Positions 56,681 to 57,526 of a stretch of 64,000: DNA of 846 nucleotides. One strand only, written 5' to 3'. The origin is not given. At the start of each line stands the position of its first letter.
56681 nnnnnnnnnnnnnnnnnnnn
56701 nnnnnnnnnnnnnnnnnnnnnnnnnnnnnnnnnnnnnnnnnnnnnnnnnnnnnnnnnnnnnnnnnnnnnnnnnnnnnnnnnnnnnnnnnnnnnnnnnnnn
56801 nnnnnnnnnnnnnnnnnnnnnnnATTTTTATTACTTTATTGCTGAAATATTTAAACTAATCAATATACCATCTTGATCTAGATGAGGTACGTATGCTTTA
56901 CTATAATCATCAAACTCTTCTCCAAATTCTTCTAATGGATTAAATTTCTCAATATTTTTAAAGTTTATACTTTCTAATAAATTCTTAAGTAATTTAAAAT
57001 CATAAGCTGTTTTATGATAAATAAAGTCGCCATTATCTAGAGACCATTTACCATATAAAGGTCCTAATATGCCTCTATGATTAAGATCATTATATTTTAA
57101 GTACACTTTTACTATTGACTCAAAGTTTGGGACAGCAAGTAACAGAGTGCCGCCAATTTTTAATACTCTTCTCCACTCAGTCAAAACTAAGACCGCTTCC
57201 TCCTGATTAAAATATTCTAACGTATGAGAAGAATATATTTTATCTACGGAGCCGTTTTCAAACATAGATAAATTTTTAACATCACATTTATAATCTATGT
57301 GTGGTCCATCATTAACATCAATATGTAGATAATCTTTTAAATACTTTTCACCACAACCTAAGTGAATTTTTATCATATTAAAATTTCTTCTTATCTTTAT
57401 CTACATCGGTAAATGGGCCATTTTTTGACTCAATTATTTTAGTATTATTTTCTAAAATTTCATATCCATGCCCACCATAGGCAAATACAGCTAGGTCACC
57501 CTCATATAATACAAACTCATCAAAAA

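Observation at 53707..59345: GDP-sugar tailoring module with two Gmd-type enzymes, an RmlC-like epimerase, a mini-cupin, a DegT aminotransferase and a methyltransferase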

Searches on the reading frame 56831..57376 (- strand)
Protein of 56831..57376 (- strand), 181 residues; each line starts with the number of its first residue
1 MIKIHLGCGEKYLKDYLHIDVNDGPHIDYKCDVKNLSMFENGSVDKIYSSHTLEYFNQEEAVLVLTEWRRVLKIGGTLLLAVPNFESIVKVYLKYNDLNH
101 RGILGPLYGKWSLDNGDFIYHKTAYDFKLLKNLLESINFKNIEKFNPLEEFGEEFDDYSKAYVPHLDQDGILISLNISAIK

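Call 3: search_protein_families(library=pfam, proteins=[window:56831-57376:-], max_evalue=0.01)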
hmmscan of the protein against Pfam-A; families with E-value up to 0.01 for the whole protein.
window:56831-57376:- (181 aa): 2 families
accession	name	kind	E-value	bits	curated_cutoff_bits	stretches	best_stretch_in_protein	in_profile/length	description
PF08241.18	Methyltransf_11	-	9e-08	33.1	21.2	1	27-79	44-94/95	Methyltransferase domain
PF13649.12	Methyltransf_25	-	1.8e-05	25.7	27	1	30-76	52-97/97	Methyltransferase domain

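Call 4: search_protein_families(library=ncbifam, proteins=[window:56831-57376:-], max_evalue=0.01)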
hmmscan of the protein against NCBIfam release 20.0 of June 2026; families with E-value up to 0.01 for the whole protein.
window:56831-57376:- (181 aa): 3 families
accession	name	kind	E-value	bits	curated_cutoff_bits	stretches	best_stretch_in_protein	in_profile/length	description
NF043040.1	corrin_prot_MT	hypoth_equivalog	0.00032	20.2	180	1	31-81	97-148/216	corrinoid protein-associated methyltransferase CpaM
NF045667.1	MTase_DVU1556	equivalog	0.0036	16.8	155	1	39-80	80-119/213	DVU_1556 family methyltransferase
TIGR02072.1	BioC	equivalog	0.0082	16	184.95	0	30-82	85-134/244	malonyl-ACP O-methyltransferase BioC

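Call 67: search_solved_structures(query=window:56831-57376:-, max_evalue=1, show_alignments=1)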
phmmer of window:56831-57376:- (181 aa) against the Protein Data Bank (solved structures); distinct sequences matched with E-value up to 1: 0.
